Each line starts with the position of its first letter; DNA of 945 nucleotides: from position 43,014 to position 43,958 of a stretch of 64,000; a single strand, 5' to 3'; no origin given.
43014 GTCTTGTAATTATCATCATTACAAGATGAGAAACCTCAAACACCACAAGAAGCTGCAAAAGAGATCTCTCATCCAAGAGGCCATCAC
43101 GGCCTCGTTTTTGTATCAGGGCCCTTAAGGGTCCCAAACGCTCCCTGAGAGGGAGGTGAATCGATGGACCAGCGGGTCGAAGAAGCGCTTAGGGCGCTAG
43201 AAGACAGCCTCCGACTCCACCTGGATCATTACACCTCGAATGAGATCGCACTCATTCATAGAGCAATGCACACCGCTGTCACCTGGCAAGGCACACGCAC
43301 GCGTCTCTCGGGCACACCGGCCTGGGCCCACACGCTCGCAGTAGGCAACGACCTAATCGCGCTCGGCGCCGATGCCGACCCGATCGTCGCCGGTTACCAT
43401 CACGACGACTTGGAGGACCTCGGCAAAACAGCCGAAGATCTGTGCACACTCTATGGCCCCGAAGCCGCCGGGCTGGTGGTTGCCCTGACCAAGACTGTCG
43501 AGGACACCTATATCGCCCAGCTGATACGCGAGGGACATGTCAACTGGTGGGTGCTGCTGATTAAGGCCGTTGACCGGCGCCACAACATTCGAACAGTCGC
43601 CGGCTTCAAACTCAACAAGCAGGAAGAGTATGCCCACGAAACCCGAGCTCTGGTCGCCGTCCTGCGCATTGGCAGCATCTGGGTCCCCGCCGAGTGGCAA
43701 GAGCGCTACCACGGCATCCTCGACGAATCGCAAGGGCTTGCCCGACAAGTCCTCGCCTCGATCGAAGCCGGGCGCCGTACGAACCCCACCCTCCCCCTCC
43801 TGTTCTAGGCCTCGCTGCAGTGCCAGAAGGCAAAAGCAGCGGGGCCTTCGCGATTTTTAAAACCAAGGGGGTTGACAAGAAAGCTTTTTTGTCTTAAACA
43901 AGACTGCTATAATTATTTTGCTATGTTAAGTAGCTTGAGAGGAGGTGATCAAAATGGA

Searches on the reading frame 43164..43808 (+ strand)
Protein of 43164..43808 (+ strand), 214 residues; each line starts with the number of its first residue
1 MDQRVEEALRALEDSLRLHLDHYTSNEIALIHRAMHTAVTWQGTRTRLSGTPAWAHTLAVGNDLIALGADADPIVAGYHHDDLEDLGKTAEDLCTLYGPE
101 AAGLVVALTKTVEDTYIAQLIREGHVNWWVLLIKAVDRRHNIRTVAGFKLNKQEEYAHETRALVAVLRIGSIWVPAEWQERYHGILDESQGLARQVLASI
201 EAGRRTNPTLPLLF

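Call 9: search_protein_families(library=pfam, proteins=[window:43164-43808:+], max_evalue=0.01)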
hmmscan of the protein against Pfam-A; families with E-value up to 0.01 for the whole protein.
window:43164-43808:+ (214 aa): 1 family
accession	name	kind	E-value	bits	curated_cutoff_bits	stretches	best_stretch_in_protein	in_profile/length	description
PF13328.12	HD_4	-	2.8e-11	43.8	27.2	1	44-113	11-79/156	HD domain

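Call 10: find_homologous_proteins(query=window:43164-43805:+)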
Query window:43164-43805:+ (214 aa): 3 proteins with E <= 0.001 among 1549 candidates.
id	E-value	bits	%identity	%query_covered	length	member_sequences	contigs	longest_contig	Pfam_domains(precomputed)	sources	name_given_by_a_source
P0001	3.4e-138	476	100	100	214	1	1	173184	PF13328.13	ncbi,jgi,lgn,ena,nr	ncbi:MAG: HD domain-containing protein [Candidatus Berkelbacteria bacterium]|nr:HD domain-containing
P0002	1.7e-112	392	84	100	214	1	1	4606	PF13328.13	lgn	-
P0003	3.1e-83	297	64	100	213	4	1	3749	PF13328.13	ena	-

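Call 11: find_encoding_contigs(protein=window:43164-43805:+, flank=3000, max_places=10)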
Protein window:43164-43805:+ (214 aa): 2 contigs read that carry it; 1 place shown.
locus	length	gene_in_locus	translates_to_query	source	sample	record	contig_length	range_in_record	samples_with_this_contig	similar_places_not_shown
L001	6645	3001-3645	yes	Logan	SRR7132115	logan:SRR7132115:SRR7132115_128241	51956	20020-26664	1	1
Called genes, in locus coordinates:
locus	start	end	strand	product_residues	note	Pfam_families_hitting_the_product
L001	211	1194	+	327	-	PF01073:3Beta_HSD (faint), PF01370:Epimerase, PF13460:NAD_binding_10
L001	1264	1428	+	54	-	-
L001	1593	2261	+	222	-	PF12705:PDDEXK_1, PF01930:Cas_Cas4 (weak)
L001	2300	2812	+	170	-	PF01965:DJ-1_PfpI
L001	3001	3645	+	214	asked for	PF13328:HD_4 (weak)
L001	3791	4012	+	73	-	-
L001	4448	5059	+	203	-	-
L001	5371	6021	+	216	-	PF01351:RNase_HII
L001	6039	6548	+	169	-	-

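Call 12: find_encoding_contigs(protein=P0002, flank=5000)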
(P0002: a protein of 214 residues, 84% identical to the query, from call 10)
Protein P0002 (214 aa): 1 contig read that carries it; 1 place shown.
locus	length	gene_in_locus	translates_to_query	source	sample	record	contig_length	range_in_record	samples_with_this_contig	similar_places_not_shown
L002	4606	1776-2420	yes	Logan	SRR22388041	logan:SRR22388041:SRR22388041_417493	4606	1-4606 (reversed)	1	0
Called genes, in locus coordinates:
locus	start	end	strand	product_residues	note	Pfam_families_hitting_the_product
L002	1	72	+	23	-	?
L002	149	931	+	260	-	PF12705:PDDEXK_1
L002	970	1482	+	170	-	PF01965:DJ-1_PfpI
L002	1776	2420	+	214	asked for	PF13328:HD_4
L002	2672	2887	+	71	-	-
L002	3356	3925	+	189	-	-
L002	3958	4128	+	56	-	-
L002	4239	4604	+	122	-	?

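Call 13: find_encoding_contigs(protein=P0003, flank=5000)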
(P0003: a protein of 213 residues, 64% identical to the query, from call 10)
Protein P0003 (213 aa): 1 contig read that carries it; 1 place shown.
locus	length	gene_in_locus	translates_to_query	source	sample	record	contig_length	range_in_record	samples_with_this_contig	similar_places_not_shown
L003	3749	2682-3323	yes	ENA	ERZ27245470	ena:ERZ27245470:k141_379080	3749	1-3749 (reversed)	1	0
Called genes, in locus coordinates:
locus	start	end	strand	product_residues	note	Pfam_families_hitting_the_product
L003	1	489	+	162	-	?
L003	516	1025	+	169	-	PF01965:DJ-1_PfpI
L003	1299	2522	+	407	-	PF00817:IMS, PF11799:IMS_C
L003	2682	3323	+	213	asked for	PF13328:HD_4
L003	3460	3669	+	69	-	-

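Call 21: find_homologous_proteins(query=A1, max_evalue=0.001)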
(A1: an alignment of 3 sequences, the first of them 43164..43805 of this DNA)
Query A1 (3 sequences) (214 aa, profile of the alignment): 5 proteins with E <= 0.001 among 8000 candidates.
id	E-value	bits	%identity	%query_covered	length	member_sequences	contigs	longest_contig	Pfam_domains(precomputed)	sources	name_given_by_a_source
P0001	2.5e-130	451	100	100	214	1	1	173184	PF13328.13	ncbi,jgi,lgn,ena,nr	ncbi:MAG: HD domain-containing protein [Candidatus Berkelbacteria bacterium]|nr:HD domain-containing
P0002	8.3e-130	449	84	100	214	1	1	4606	PF13328.13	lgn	-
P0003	5.3e-122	423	64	100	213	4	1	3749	PF13328.13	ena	-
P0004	5.4e-8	51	31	82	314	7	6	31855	PF13328.13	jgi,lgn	-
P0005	1.5e-4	39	30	82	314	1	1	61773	PF13328.13,PF01966.29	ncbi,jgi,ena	-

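Call 28: search_solved_structures(query=window:43164-43805:+, max_evalue=0.01, show_alignments=2)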
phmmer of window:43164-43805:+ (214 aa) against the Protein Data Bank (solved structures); distinct sequences matched with E-value up to 0.01: 16.
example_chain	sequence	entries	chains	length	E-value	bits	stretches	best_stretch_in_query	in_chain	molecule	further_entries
5xnx_A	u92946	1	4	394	9.8e-17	64.5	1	11-186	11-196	Bifunctional (p)ppGpp synthase/hydrolase RelA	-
8fr8_I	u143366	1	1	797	2e-15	60.2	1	11-181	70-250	GTP pyrophosphokinase RelA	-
7ohg_A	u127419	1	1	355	9.1e-12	48.3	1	23-167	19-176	Guanosine-3',5'-bis(Diphosphate) 3'-pyrophosphohydrolase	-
6s2v_A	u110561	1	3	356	9.1e-12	48.3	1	23-167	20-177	(P)ppGpp synthetase I, SpoT/RelA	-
6s2t_A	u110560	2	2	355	9.2e-12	48.2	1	24-167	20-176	(P)ppGpp synthetase I, SpoT/RelA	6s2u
6yxa_A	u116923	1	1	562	4.6e-11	46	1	22-167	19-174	GTP pyrophosphokinase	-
8acu_A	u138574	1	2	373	1.1e-10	44.7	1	22-167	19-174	GTP pyrophosphokinase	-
7oiw_A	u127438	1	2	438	5.6e-10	42.4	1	21-167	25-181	GTP pyrophosphokinase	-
1vj7_A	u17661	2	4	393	6.4e-10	42.2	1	18-172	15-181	Bifunctional RELA/SPOT | Bifunctional (p)ppGpp synthase/hydrolase RelA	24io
9s6k_B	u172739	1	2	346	8.2e-10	41.9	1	8-167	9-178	GTP pyrophosphokinase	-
7qps_A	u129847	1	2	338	5.4e-08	35.9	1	13-163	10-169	ACT domain protein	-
7qpr_A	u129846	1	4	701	2.4e-07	33.8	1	13-163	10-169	ACT domain protein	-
4yf1_A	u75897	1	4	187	2.8e-05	27.1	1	42-111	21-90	Lmo0812 protein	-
7qoc_A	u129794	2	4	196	0.00047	23.1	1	31-145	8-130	Guanosine polyphosphate pyrophosphohydrolases/synthetases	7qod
7qoe_A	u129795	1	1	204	0.0025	20.7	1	48-146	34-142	HDc domain-containing protein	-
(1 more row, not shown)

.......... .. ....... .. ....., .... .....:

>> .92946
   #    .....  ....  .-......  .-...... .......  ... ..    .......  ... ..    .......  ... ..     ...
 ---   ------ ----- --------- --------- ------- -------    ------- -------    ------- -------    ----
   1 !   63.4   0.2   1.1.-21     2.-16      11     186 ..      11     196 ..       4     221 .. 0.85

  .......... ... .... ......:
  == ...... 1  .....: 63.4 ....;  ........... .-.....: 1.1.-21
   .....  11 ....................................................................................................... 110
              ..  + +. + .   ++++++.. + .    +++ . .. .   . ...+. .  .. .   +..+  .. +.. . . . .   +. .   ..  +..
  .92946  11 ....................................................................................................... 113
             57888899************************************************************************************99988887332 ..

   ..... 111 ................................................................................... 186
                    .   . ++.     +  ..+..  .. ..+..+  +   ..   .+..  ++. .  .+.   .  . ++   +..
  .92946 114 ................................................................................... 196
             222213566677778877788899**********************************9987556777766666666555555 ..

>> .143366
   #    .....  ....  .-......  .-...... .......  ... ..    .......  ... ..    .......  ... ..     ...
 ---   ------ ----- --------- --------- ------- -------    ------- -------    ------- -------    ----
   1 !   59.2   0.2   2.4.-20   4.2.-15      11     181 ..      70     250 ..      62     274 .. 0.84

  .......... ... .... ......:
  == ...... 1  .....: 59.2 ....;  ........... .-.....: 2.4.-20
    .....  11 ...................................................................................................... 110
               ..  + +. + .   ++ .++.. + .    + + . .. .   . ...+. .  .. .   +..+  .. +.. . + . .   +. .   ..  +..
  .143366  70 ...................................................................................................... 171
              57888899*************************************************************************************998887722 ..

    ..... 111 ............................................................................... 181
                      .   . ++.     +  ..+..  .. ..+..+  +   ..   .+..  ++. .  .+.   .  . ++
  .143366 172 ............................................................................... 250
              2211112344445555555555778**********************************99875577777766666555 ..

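Call 32: search_protein_representatives(alignment_id=A1)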
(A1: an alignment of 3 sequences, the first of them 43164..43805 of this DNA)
Query: 3 sequences, 214 profile positions. Proteins with E-value up to 0.001 (for the whole library): 5680; up to 1e-10: 494; up to 1e-30: 2. The best 150 are listed.
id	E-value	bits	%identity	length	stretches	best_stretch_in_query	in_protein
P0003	1.7e-122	423.3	-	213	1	1-214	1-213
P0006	8.4e-31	123.6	-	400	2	33-179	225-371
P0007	5.2e-23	98.1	-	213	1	14-199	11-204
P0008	6.5e-19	84.7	-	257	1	13-167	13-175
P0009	3.2e-18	82.5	-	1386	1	12-167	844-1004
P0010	1.0e-17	80.8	-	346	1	13-168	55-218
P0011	3.3e-17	79.1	-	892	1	14-189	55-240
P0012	9.5e-17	77.6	-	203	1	20-202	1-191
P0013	1.5e-16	77.0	-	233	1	17-206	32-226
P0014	2.0e-16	76.6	-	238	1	19-161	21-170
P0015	2.6e-16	76.2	-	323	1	24-166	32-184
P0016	3.5e-16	75.8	-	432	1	17-167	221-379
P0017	5.0e-16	75.3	-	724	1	26-167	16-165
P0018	5.0e-16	75.3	-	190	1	26-163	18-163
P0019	5.8e-16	75.1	-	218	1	7-212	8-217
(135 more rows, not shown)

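Call 54: find_encoding_contigs(protein=P0004, flank=2500, max_places=4)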
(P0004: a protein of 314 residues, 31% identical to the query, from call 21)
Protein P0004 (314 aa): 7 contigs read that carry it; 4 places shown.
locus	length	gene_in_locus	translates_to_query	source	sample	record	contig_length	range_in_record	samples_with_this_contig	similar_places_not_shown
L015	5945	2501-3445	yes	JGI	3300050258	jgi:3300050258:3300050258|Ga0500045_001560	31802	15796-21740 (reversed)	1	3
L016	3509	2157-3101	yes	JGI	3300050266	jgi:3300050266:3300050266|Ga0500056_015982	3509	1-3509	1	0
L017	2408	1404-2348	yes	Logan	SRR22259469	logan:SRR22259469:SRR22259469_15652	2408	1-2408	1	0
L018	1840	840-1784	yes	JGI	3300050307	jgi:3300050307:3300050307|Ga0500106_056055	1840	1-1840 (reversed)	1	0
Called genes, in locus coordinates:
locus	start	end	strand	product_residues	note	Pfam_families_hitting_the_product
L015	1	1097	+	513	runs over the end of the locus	-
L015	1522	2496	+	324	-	PF04607:RelA_SpoT (weak)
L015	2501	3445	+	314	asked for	PF13328:HD_4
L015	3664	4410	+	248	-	-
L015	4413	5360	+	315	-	PF00781:DAGK_cat, PF19279:YegS_C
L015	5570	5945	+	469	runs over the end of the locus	PF03446:NAD_binding_2 (faint), PF03721:UDPG_MGDP_dh_N, PF03807:F420_oxidored (faint), PF00984:UDPG_MGDP_dh, PF03720:UDPG_MGDP_dh_C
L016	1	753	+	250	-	?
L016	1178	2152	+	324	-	PF04607:RelA_SpoT (weak)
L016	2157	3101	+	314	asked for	PF13328:HD_4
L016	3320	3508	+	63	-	?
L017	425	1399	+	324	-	PF04607:RelA_SpoT (weak)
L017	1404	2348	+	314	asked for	PF13328:HD_4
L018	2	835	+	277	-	?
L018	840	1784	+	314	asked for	PF13328:HD_4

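Call 65: search_protein_families(library=ncbifam, proteins=[window:43164-43808:+], max_evalue=0.01)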
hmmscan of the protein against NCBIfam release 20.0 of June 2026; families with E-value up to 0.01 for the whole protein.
window:43164-43808:+ (214 aa): 3 families
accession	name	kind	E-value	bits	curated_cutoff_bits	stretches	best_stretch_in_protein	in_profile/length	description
TIGR00691.1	spoT_relA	subfamily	6.1e-18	64.5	499.2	1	34-167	1-144/687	RelA/SpoT family protein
NF008303.0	PRK11092.1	equivalog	2.6e-11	42.5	947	1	14-166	5-168/702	bifunctional GTP diphosphokinase/guanosine-3',5'-bis pyrophosphate 3'-pyrophosphohydrolase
NF005714.0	PRK07529.1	subfamily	0.0093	14.3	632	1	88-133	97-142/640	acyl-CoA synthetase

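Call 66: search_protein_families(library=padloc, proteins=[window:43164-43808:+], max_evalue=0.01)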
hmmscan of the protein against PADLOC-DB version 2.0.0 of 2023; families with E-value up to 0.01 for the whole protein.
window:43164-43808:+ (214 aa): 0 families

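Call 68: find_related_loci(query=A1, collection=viral_contigs, flank=1500)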
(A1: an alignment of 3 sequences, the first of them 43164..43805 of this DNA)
Query A1 (214 aa) in viral_contigs; peptide patterns used: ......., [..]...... (x = any residue, [..] = any of these).
147 stretches matched a pattern, but none encodes a relative of the query by tblastn (E <= 1e-3).
